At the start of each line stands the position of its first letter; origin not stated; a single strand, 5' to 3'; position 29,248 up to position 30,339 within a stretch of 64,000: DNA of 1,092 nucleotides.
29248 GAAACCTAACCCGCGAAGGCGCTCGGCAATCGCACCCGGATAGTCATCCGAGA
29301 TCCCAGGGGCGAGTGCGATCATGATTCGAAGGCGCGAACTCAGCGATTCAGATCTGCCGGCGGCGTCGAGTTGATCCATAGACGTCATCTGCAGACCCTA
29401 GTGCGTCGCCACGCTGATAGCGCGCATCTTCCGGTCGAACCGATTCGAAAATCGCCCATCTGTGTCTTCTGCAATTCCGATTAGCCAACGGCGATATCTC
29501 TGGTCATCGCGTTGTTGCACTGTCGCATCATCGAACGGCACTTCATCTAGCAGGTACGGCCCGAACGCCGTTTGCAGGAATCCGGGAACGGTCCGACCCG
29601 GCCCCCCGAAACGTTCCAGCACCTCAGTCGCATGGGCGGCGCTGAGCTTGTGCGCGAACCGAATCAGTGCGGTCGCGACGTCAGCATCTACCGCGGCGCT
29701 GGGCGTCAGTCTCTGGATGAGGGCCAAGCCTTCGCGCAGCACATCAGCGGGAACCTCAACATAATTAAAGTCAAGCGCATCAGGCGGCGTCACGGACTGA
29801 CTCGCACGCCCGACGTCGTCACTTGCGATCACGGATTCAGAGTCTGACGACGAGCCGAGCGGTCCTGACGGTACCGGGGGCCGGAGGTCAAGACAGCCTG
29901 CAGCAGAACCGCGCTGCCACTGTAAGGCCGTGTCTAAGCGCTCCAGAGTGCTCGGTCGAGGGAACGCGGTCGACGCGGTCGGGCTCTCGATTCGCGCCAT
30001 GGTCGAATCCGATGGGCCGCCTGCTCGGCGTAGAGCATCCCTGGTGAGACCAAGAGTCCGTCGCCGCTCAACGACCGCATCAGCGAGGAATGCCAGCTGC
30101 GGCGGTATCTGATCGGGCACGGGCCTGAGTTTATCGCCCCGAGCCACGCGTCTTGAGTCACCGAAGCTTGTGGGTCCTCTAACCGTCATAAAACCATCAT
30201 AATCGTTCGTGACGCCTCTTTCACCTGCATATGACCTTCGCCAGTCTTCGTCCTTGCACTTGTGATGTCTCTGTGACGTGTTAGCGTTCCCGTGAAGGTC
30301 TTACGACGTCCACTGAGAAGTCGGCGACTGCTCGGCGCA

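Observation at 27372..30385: Four-gene translationally coupled HTH / unknown / ImmA-protease / polytopic membrane operon facing the transfer genes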

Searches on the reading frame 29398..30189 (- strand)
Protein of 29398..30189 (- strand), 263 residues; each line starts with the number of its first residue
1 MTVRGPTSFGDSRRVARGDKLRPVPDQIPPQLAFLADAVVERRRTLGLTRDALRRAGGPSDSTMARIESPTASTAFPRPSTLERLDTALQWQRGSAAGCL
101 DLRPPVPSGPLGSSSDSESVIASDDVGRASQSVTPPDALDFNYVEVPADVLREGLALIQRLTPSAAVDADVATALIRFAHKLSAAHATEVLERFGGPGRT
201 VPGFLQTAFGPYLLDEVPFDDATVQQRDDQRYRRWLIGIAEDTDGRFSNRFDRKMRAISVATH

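Call 3: search_protein_families(library=pfam, proteins=[window:29398-30189:-], max_evalue=0.1)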
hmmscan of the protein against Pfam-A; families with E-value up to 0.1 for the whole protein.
window:29398-30189:- (263 aa): 1 family
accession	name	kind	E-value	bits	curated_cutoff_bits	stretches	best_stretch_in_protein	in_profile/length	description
PF13560.12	HTH_31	-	0.00039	21.1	27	1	41-90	8-55/64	Helix-turn-helix domain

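Call 4: search_protein_families(library=ncbifam, proteins=[window:29398-30189:-], max_evalue=0.1)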
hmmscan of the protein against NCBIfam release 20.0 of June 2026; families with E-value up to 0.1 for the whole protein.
window:29398-30189:- (263 aa): 0 families

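Call 43: search_solved_structures(query=A5, max_evalue=10, show_alignments=2)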
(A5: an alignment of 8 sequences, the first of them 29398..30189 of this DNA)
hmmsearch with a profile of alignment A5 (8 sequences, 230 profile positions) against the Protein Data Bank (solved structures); distinct sequences matched with E-value up to 10: 8.
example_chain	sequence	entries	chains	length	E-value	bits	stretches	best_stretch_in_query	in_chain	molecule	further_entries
8tac_A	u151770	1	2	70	1.5e-06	31.1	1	5-62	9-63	DBP48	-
8bny_A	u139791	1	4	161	0.033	17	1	5-80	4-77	Immunity repressor protein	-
3d1n_I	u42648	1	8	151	0.13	15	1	5-69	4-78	POU domain, class 6, transcription factor 1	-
1sq8_A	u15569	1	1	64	0.14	14.9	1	10-53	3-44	dh434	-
7t5u_A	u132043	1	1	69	0.14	14.9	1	6-64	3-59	Helix-turn-helix domain-containing protein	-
3fym_A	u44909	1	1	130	0.77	12.5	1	9-52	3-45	Putative uncharacterized protein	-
7ab4_A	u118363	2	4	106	0.84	12.3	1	8-44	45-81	Predicted transcriptional regulator, XRE family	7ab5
7ab3_A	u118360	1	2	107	0.86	12.3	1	8-44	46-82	Predicted transcriptional regulator, XRE family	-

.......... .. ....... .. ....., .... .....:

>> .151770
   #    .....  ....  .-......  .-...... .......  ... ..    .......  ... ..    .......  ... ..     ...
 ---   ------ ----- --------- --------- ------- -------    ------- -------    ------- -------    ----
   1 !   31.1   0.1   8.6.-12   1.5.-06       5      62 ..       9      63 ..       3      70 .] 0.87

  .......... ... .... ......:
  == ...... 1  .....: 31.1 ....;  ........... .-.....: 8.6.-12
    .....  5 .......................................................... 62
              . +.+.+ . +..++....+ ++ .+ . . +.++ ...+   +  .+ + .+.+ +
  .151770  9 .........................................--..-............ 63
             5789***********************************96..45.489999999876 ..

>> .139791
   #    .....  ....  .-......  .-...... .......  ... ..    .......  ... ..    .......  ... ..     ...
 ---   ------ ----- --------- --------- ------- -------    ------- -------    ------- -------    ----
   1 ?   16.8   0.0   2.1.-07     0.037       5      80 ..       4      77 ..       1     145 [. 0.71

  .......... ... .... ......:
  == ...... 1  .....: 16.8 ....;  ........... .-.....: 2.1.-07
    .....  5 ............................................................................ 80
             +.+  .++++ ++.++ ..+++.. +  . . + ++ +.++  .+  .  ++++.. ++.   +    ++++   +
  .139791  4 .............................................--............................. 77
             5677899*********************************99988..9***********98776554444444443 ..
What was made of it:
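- On XRE/Cro-C1 HTH regulators (gene 1): Profile hits XRE HTH chains (call 43).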

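Call 55: find_related_loci(query=A9, collection=genome_contigs, flank=10000)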
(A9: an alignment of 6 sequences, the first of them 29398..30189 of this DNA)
Query A9 (263 aa) in genome_contigs; peptide patterns used: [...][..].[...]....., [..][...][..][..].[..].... (x = any residue, [..] = any of these).
67 stretches matched a pattern; 13 encode a relative of the query (tblastn E <= 1e-3); 13 distinct loci.
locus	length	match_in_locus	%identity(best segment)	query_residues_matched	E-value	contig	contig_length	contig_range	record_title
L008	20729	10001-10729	62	18-260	4e-88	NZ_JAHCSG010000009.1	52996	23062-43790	Williamsia sp. CHRR-6 contig00009, whole genome shotgun sequence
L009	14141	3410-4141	58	14-261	2e-82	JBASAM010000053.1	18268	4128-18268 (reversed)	MAG: Rhodococcus sp. (in: high G+C Gram-positive bacteria) isolate MFD12118_ilm_asm_bin2 k127_17122, whole genome shotgu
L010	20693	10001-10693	57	17-258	3e-77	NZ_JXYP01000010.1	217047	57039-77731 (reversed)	Williamsia herbipolensis strain ARP1 contig5, whole genome shotgun sequence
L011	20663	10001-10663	38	31-257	5e-34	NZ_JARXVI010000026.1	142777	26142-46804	Rhodococcus opacus strain 1CP Ga0498881_26, whole genome shotgun sequence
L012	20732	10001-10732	35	10-257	5e-33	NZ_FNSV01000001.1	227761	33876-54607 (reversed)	Rhodococcus koreensis strain DSM 44498, whole genome shotgun sequence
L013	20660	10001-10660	38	39-261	3e-29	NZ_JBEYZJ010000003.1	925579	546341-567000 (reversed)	Nocardia sp. NPDC046473 NPDC046473_79_H7.ctg-0003, whole genome shotgun sequence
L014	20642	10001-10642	35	32-254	3e-27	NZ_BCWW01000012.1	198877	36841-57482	Rhodococcoides fascians NBRC 12155 = LMG 3623 strain NBRC 12155, whole genome shotgun sequence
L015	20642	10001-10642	36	32-254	9e-27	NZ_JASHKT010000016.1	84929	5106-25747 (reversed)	Rhodococcus sp. IEGM 1354 NODE_16_length_84929_cov_1012.079274, whole genome shotgun sequence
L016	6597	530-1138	34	32-244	1e-24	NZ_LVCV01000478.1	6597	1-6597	Rhodococcus sp. EPR-157 Scaffold43_3, whole genome shotgun sequence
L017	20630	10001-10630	33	39-251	4e-24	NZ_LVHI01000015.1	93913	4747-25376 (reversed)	Rhodococcoides kyotonense strain KB10 scaffold22.1, whole genome shotgun sequence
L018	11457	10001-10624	31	22-251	7e-18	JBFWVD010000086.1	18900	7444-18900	MAG: Acidimicrobiia bacterium isolate CA_2019_TPBF_86 NODE_13451_length_18900_cov_4.577478_TPBF, whole genome shotgun se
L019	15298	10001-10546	33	43-238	9e-14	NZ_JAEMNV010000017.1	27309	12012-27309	Antrihabitans stalagmiti strain YC3-6 contig17, whole genome shotgun sequence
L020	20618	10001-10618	29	34-252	4e-12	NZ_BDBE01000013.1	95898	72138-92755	Nocardia caishijiensis NBRC 108228, whole genome shotgun sequence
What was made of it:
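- Tried and rejected: It succeeded with a narrower one (call 55).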

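Call 62: find_homologous_proteins(query=window:29398-30189:-, max_evalue=0.001)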
Query window:29398-30189:- (263 aa): 19 proteins with E <= 0.001 among 6008 candidates.
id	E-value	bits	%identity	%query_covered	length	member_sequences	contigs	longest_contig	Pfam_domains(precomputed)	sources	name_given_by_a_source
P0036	6.4e-87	309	99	55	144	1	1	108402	-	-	-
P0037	2.2e-85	304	62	92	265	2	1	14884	-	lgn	-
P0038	4.3e-85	303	61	92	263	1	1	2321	-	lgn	-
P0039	2.9e-84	300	62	92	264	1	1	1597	-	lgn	-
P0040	8.4e-84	299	61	92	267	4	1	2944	-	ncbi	-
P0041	4.5e-83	297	62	89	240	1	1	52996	-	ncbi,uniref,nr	ncbi:hypothetical protein [Williamsia sp. CHRR-6]|uniref:hypothetical protein n=1 Tax=Williamsia sp.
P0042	8.4e-80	286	59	92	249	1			-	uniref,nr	uniref:helix-turn-helix domain-containing protein n=1 Tax=Cryobacterium sp. TaxID=1926290 RepID=UPI0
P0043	2.2e-79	284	59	92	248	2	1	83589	-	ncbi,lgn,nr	ncbi:hypothetical protein CH262_03025 [Rhodococcus sp. 05-2255-1e]|nr:hypothetical protein CH262_030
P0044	4.9e-79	283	59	92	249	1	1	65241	-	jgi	jgi:hypothetical protein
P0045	2.4e-78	281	58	94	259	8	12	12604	-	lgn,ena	-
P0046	2.7e-72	261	57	89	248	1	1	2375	-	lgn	-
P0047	1.2e-71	259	57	92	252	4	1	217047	-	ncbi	-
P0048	3.0e-67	245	54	92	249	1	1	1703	PF13560.13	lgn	-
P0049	3.7e-66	241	54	88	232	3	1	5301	-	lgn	-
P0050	6.4e-34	135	41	85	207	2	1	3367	-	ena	-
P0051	2.7e-28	117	37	85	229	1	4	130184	-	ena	-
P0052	1.5e-17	82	34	85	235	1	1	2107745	-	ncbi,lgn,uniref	ncbi:helix-turn-helix domain-containing protein [Rhodococcus sp. NPDC049939]|uniref:helix-turn-helix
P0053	7.6e-17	80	35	78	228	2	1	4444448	-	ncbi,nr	ncbi:DNA-binding protein [Rhodococcus sp. WMMA185]|nr:DNA-binding protein [Rhodococcus sp. WMMA185]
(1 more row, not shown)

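Call 68: search_protein_families(library=padloc, proteins=[window:29398-30189:-], max_evalue=0.01)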
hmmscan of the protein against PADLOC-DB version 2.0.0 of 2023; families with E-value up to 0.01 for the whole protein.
window:29398-30189:- (263 aa): 0 families

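Call 88: search_protein_families(library=pfam, proteins=[L014:12753-13421:-, L017:12737-13417:-, L013:12606-13379:-, L019:11715-12896:+, L020:11543-12691:+, L019:12805-14307:+], max_evalue=0.001)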
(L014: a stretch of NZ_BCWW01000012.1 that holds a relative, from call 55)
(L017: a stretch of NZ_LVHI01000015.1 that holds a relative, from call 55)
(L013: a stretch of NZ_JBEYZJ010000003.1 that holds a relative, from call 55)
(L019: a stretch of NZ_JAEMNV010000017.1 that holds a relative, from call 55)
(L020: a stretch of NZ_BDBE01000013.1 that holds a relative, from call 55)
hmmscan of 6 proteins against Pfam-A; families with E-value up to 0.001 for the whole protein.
L014:12753-13421:- (222 aa): 2 families
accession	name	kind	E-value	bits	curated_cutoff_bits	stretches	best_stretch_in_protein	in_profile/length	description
PF04140.19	ICMT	-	2.1e-15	57.4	24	1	113-200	4-94/95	Isoprenylcysteine carboxyl methyltransferase (ICMT) family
PF04191.18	PEMT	-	3.4e-13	50.4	25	1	107-199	3-98/105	Phospholipid methyltransferase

L017:12737-13417:- (226 aa): 2 families
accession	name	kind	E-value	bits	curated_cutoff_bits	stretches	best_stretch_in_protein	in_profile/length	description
PF04140.19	ICMT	-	8.2e-15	55.4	24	1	117-204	4-94/95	Isoprenylcysteine carboxyl methyltransferase (ICMT) family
PF04191.18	PEMT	-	3.4e-12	47.2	25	1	111-205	3-100/105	Phospholipid methyltransferase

L013:12606-13379:- (257 aa): 0 families

L019:11715-12896:+ (393 aa): 1 family
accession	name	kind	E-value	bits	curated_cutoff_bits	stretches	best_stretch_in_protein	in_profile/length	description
PF20182.3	DUF6545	-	4e-24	86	24.4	1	253-371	4-135/136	Family of unknown function (DUF6545)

L020:11543-12691:+ (382 aa): 1 family
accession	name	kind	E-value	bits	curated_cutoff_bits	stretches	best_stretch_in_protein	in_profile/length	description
PF20182.3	DUF6545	-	2.3e-24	86.8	24.4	1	237-362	1-135/136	Family of unknown function (DUF6545)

L019:12805-14307:+ (500 aa): 1 family
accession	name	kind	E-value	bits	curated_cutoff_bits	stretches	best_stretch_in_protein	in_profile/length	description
PF00067.27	p450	-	4.5e-82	276.7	22.8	1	44-491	1-458/462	Cytochrome P450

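Call 89: predict_structure(alignment_id=A11)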
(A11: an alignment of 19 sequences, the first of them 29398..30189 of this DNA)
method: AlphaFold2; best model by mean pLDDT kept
length: 263 residues; sequences in the alignment: 19
mean_pLDDT: 77.6   pTM: 0.47
mean pLDDT of the five models: 77.6, 77.5, 77.0, 74.8, 74.1
residues with pLDDT >= 90: 106; 70-90: 88; 50-70: 19; < 50: 50
segments of 3 or more residues with pLDDT < 50: 1-24, 111-136
pLDDT, mean of each block of 10 residues (from residue 1): 41 38 64 96 93 93 95 93 96 95 87 33 35 48 79 88 74 88 90 78 84 83 88 91 91 81 55
secondary structure, 60 per line:
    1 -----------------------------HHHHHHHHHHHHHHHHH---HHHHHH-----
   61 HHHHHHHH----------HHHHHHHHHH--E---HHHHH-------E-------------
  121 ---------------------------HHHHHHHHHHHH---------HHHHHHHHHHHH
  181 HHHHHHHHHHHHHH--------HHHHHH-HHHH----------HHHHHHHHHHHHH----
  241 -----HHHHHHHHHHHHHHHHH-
elements in order: H30-46 H50-55 H61-68 H79-88 H95-99 H148-159 H169-194 H203-208 H210-213 H224-236 H246-262
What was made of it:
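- On XRE/Cro-C1 HTH regulators (gene 1): The AF2 domain at 30-110 has pLDDT about 95 (call 89).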

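Call 95: fold_search(model_id=the predicted structure, library=pdb)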
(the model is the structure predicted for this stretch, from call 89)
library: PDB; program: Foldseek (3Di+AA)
matches with E <= 10: 243; with E <= 0.001: 0
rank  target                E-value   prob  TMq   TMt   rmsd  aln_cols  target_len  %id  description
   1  1x57_MODEL_1_A        2.5e-02  1.00  0.23  0.58  18.8       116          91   19  Solution structures of the HTH domain of human EDF-1 protein (released 2005-11-15)
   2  4i6u_C                3.0e-02  1.00  0.23  0.72   2.8        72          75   15  Crystal Structure of a Y37F mutant of the Restriction-Modification Controller Protein C.Esp1396I (released 2013-11-13)
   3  4i6u_D                3.5e-02  1.00  0.23  0.70   3.0        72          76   15  Crystal Structure of a Y37F mutant of the Restriction-Modification Controller Protein C.Esp1396I (released 2013-11-13)
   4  4i6u_A                3.9e-02  1.00  0.24  0.72   3.1        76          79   14  Crystal Structure of a Y37F mutant of the Restriction-Modification Controller Protein C.Esp1396I (released 2013-11-13)
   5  3g5g_M                4.1e-02  1.00  0.24  0.73   3.2        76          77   14  Crystal Structure of the Wild-Type Restriction-Modification Controller Protein C.Esp1396I (released 2009-08-25)
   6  3g5g_B                5.0e-02  1.00  0.24  0.71   3.1        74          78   15  Crystal Structure of the Wild-Type Restriction-Modification Controller Protein C.Esp1396I (released 2009-08-25)
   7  3fya_A                5.3e-02  1.00  0.23  0.73   3.1        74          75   15  Crystal Structure of an R35A mutant of the Restriction-Modification Controller Protein C.Esp1396I (released 2009-08-25)
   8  3ufd_F                5.6e-02  1.00  0.23  0.72   2.8        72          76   15  C.Esp1396I bound to its highest affinity operator site OM (released 2012-07-11)
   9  3g5g_N                6.2e-02  1.00  0.23  0.71   2.9        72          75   15  Crystal Structure of the Wild-Type Restriction-Modification Controller Protein C.Esp1396I (released 2009-08-25)
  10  1y9q                  6.2e-02  1.00  0.22  0.32   3.4        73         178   25  Crystal Structure of HTH_3 family Transcriptional Regulator from Vibrio cholerae (released 2005-01-04)
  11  3g5g_D                6.8e-02  1.00  0.23  0.69   3.1        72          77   15  Crystal Structure of the Wild-Type Restriction-Modification Controller Protein C.Esp1396I (released 2009-08-25)
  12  9f9s_CN               6.8e-02  0.99  0.22  0.39  18.4       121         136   16  Yeast SDD1 Disome with Mbf1 (released 2024-12-04)
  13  3clc_A                7.2e-02  1.00  0.24  0.73   3.0        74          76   15  Crystal Structure of the Restriction-Modification Controller Protein C.Esp1396I Tetramer in Complex with its Natural 3 (released 2008-07-29)
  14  4i6u_B                7.2e-02  1.00  0.23  0.69   3.0        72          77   15  Crystal Structure of a Y37F mutant of the Restriction-Modification Controller Protein C.Esp1396I (released 2013-11-13)
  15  4fbi_C                7.6e-02  1.00  0.23  0.68   3.1        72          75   15  Crystal Structure of an R46A mutant of the Restriction-Modification Controller Protein C.Esp1396I (Trigonal Form) (released 2013-04-10)
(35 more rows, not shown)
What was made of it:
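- On XRE/Cro-C1 HTH regulators (gene 1): Foldseek TMt is about 0.7 to C.Esp1396I and ClgR (call 95).
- Gene 1 is an XRE HTH with a linker and a C-terminal domain (calls 43, 89, 95).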

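Call 113: find_encoding_contigs(protein=P0053, flank=10000, max_places=2)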
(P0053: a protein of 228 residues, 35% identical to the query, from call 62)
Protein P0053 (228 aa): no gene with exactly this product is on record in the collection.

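Call 115: find_encoding_contigs(protein=P0052, flank=10000, max_places=2)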
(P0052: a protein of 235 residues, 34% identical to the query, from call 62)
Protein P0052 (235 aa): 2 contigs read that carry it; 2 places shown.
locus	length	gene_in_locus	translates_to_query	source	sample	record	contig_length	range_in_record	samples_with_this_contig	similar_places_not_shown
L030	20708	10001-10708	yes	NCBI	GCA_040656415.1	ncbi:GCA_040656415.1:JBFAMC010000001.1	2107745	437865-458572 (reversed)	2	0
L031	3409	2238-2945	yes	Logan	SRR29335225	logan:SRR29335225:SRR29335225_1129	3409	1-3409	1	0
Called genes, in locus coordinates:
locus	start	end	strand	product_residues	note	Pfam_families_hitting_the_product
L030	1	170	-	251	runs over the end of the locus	PF26059:DUF8020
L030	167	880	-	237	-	PF26059:DUF8020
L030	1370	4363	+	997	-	PF12838:Fer4_7 (faint), PF13534:Fer4_17 (faint), PF00037:Fer4 (faint), PF12797:Fer4_2 (faint), PF13183:Fer4_8 (weak), PF13187:Fer4_9 (weak), PF13237:Fer4_10, PF02754:CCG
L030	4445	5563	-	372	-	PF00487:FA_desaturase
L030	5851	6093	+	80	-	-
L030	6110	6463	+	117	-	-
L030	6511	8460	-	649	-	PF20434:BD-FAE (weak), PF00326:Peptidase_S9, PF01738:DLH (weak)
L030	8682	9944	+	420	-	PF00155:Aminotran_1_2, PF01041:DegT_DnrJ_EryC1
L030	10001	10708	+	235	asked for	-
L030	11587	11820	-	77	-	-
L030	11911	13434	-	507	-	-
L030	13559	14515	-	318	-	PF24096:DUF7379 (faint), PF01674:Lipase_2, PF05057:DUF676 (weak), PF00561:Abhydrolase_1 (weak), PF02089:Palm_thioest, PF12697:Abhydrolase_6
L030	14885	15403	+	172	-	PF01451:LMWPc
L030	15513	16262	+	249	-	PF03649:UPF0014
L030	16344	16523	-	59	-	-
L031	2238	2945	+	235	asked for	-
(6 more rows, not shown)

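Call 116: find_encoding_contigs(protein=P0051, flank=10000, max_places=2)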
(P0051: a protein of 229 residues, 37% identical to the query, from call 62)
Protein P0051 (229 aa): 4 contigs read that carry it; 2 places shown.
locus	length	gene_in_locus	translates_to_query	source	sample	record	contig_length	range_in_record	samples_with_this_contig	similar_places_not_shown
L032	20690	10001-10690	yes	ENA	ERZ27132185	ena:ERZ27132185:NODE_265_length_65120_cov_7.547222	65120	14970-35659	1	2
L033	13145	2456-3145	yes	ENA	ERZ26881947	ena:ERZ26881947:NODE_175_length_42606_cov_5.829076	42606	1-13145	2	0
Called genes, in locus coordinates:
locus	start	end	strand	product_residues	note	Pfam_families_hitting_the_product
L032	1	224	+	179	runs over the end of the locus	-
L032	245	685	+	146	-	-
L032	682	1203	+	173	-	-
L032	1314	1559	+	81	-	PF13560:HTH_31, PF12844:HTH_19 (weak), PF01381:HTH_3, PF13443:HTH_26 (weak)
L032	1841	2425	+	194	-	-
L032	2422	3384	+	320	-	PF10298:WhiA_N, PF14527:LAGLIDADG_WhiA, PF02650:HTH_WhiA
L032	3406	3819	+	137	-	-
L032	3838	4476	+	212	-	PF13489:Methyltransf_23 (weak), PF01209:Ubie_methyltran, PF13847:Methyltransf_31, PF13649:Methyltransf_25, PF08241:Methyltransf_11, PF08242:Methyltransf_12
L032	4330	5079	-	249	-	-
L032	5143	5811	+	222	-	PF13338:AbiEi_4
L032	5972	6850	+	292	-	PF08843:AbiEii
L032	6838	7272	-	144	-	-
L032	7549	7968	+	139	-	-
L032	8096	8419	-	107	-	-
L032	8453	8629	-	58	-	-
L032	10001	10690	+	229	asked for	-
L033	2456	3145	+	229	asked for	-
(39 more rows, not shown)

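Call 118: search_protein_families(library=phrogs, proteins=[window:29398-30189:-], max_evalue=0.001)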
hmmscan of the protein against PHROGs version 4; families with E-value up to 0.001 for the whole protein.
window:29398-30189:- (263 aa): 1 family
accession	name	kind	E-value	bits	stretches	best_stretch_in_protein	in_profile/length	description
phrog_6288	-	unknown function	2.7e-15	57.8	1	29-108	24-101/322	-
